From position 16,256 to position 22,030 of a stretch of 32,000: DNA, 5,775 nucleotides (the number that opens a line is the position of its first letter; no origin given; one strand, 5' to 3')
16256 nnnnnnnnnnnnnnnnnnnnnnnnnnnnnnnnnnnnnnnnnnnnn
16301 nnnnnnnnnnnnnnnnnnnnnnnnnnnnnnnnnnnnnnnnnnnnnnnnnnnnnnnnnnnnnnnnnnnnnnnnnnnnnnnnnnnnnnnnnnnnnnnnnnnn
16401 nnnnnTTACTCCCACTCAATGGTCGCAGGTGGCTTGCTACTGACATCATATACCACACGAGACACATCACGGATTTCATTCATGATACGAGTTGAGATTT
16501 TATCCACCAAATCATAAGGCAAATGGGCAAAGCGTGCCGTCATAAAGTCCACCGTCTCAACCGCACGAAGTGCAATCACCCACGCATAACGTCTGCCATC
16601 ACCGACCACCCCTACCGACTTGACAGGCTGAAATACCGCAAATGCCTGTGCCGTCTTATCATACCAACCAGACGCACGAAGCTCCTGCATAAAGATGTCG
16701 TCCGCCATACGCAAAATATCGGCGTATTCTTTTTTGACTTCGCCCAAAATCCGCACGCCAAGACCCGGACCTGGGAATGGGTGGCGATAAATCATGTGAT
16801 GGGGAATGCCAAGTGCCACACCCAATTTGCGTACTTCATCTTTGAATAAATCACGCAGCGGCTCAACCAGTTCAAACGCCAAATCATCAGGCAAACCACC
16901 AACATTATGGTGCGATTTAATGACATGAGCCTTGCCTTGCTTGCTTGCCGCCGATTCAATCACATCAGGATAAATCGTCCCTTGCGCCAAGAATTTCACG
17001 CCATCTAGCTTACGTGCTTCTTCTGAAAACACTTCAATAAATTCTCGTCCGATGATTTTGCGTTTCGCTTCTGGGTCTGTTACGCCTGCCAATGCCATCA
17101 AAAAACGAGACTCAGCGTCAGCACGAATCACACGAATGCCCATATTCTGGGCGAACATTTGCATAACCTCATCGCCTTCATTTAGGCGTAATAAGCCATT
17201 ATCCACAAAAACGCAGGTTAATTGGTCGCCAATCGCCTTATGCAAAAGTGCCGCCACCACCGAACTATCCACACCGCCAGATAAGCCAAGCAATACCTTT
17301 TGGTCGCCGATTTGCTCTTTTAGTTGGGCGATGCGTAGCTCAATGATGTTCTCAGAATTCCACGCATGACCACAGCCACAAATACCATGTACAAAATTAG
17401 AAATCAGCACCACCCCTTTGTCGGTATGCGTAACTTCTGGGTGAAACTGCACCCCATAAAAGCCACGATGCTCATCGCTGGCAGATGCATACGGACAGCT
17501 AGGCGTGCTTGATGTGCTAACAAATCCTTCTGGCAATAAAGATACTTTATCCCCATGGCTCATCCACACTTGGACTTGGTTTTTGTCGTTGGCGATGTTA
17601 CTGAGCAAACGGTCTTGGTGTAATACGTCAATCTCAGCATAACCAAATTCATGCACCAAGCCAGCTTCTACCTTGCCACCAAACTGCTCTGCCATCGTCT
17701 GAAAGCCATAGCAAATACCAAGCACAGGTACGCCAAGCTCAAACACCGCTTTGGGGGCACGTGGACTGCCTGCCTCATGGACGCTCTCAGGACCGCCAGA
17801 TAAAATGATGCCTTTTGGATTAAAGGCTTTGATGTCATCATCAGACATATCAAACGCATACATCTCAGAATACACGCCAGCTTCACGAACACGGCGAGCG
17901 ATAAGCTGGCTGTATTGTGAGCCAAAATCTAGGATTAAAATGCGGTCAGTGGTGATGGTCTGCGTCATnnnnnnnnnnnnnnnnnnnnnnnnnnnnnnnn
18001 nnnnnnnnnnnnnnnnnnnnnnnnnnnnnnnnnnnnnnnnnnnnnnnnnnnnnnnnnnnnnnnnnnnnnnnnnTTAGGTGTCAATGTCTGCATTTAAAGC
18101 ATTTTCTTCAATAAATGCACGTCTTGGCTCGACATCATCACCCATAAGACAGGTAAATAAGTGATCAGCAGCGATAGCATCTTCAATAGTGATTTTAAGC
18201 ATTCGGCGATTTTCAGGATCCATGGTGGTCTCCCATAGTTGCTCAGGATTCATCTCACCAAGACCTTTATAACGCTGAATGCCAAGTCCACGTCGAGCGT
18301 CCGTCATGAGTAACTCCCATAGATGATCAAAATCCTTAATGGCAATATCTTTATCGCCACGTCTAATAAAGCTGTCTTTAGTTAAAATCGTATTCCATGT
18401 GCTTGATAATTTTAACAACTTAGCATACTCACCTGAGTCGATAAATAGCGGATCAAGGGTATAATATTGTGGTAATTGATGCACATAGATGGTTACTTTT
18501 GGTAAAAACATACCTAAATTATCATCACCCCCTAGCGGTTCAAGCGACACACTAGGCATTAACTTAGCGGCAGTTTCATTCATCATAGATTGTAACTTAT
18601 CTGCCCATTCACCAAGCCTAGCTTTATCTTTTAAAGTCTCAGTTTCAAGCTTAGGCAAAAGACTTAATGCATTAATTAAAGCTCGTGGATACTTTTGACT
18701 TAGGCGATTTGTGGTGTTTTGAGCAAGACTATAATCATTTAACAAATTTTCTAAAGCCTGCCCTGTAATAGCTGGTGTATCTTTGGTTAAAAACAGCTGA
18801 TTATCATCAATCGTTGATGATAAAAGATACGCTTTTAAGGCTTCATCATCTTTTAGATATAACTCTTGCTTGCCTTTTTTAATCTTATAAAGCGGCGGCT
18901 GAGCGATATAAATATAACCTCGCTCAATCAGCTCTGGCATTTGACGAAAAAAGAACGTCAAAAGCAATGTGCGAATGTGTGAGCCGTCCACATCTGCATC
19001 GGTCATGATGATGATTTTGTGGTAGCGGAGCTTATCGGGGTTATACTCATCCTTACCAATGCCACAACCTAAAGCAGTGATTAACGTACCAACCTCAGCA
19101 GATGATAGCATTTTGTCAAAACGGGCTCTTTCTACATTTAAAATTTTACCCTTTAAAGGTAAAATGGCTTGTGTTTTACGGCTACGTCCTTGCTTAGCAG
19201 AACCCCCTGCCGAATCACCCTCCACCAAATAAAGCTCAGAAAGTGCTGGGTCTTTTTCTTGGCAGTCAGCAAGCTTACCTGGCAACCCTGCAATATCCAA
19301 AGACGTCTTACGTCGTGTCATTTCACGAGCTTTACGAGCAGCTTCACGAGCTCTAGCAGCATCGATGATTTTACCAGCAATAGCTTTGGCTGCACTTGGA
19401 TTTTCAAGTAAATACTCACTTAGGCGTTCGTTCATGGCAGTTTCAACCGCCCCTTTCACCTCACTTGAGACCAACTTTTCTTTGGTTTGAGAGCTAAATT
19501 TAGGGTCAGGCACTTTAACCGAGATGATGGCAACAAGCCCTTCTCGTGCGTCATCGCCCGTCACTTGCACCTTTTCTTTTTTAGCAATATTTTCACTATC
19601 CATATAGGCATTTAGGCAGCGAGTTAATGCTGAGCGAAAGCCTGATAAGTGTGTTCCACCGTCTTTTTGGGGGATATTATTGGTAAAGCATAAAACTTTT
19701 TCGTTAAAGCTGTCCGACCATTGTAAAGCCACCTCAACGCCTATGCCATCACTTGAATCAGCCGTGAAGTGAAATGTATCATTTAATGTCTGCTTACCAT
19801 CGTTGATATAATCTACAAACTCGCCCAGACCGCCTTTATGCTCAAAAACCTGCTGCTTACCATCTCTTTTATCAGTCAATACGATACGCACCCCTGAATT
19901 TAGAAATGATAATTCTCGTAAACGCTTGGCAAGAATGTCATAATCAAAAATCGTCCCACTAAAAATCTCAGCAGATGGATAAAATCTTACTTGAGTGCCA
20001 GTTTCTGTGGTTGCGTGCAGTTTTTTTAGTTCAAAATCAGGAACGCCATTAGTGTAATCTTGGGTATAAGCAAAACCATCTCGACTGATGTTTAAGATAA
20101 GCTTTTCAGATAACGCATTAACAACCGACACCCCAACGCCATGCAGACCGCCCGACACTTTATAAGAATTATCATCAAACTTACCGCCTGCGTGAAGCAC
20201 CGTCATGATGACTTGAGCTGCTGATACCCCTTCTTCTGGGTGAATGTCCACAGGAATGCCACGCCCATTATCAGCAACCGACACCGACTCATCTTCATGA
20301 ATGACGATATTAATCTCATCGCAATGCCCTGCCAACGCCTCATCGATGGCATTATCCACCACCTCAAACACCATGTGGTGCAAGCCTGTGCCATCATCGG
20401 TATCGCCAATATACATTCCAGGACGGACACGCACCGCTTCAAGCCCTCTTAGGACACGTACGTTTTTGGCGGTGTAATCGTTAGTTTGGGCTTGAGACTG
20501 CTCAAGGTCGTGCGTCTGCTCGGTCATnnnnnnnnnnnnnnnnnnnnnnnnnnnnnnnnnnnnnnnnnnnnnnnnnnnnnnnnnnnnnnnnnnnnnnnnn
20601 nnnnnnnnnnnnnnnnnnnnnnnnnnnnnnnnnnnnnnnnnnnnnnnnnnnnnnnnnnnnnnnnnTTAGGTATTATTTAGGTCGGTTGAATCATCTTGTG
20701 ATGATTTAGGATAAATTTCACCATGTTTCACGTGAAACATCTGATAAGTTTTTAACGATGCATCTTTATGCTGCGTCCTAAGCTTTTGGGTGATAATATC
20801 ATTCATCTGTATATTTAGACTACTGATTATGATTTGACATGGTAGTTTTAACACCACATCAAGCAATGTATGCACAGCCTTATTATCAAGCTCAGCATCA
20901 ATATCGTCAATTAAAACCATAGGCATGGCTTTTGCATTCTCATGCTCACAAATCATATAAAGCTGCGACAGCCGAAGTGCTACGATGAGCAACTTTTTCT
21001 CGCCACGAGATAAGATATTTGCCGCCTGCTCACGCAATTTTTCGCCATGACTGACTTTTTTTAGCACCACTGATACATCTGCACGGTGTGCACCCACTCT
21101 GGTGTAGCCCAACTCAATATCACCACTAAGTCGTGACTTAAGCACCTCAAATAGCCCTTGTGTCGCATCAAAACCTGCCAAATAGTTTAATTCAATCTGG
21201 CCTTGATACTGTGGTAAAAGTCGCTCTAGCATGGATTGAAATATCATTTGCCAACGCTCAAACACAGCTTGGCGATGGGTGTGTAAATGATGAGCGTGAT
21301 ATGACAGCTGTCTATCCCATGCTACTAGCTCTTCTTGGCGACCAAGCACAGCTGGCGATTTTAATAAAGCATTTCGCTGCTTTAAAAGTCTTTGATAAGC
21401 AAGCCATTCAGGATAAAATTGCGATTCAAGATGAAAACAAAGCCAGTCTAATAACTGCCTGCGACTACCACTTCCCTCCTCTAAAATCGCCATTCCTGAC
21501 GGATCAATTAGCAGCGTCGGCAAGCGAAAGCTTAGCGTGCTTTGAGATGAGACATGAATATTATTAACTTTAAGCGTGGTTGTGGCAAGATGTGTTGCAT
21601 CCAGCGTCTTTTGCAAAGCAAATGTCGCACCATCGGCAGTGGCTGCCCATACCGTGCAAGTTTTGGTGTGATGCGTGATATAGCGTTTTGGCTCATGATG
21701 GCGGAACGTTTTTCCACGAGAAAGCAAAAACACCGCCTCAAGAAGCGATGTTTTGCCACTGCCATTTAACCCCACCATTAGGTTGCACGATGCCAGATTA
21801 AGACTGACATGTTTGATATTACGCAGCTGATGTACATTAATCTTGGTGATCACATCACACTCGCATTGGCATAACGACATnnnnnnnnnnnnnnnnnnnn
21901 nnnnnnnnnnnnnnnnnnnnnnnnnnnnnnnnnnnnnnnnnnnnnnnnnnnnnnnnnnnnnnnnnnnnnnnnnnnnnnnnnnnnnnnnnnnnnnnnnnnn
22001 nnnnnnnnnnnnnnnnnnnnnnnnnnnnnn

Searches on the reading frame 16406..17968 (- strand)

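Call 39: search_protein_families(library=pfam, proteins=[window:16406-17968:-], max_evalue=0.00001)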
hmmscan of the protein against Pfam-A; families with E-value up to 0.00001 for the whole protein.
window:16406-17968:- (520 aa): 4 families
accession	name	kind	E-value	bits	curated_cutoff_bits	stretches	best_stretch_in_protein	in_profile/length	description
PF00117.34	GATase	-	9.9e-44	149.7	22.8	1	11-194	1-188/190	Glutamine amidotransferase class-I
PF00958.27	GMP_synt_C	-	3.4e-40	136.4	27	1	428-519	1-92/92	GMP synthase C terminal domain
PF02540.23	NAD_synthase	-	5.8e-13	49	21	1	214-287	10-83/242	NAD synthase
PF07722.19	Peptidase_C26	-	3.6e-08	33.9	20.5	1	74-178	100-219/219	Peptidase C26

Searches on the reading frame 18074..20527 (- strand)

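Call 10: search_protein_families(library=ncbifam, proteins=[window:18074-20527:-])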
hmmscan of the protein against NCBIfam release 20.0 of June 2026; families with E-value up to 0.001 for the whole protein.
window:18074-20527:- (817 aa): 6 families
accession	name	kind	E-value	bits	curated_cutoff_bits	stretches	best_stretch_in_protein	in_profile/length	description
NF011501.0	PRK14939.1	subfamily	0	1292.2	796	1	11-815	3-801/803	DNA gyrase subunit B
TIGR01059.1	gyrB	equivalog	4.6e-298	990.1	882.4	1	18-813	1-634/639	DNA topoisomerase (ATP-hydrolyzing) subunit B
NF004189.0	PRK05644.1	subfamily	3.1e-283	940.9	740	2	11-569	3-561/641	DNA gyrase subunit B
TIGR01058.1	parE_Gpos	equivalog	7e-224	744.8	899.95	2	16-565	3-556/637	DNA topoisomerase IV subunit B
TIGR01055.1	parE_Gneg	equivalog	9.5e-178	592.5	723.35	2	16-563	2-542/625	DNA topoisomerase IV subunit B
NF003218.0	PRK04184.1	equivalog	0.0003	19.5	274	0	49-136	37-121/539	DNA topoisomerase VI subunit B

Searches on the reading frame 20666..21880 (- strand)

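Call 10: search_protein_families(library=ncbifam, proteins=[window:20666-21880:-])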
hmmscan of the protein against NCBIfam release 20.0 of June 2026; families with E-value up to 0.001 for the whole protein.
window:20666-21880:- (404 aa): 10 families
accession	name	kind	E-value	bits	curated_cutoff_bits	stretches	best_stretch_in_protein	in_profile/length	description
TIGR00611.2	recf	equivalog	4.2e-82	276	172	1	11-354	1-338/339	DNA replication/repair protein RecF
NF010680.0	PRK14079.1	equivalog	3.9e-32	111.6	386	1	15-355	7-326/349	recombination protein F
NF047739.1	antiphage_MADS3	equivalog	9.5e-10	38.2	420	1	10-94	1-92/427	methylation-associated defense system AAA family ATPase MAD3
NF010068.0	PRK13548.1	equivalog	4.5e-05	22.7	261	0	16-50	15-51/261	heme ABC transporter ATP-binding protein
NF002572.0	PRK02224.1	equivalog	0.0001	20.8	1087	1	12-53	4-46/888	DNA double-strand break repair ATPase Rad50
NF003034.1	PRK03918.1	equivalog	0.0001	20.4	700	1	11-52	3-45/878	DNA double-strand break repair ATPase Rad50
NF041760.1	PtuA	equivalog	0.00013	21.1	500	1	11-50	52-92/524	retron Ec78 anti-phage system effector ATPase PtuA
NF041035.1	Rad50_Halo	equivalog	0.00013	20.5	1000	1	12-102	4-96/883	DNA double-strand break repair ATPase Rad50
TIGR01166.1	cbiO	subfamily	0.00056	19.4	211.8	0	247-354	82-184/190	cobalt ABC transporter, ATP-binding protein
NF045487.1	ASRP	equivalog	0.00074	18.2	300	0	184-344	454-580/593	archaea-specific SMC-related protein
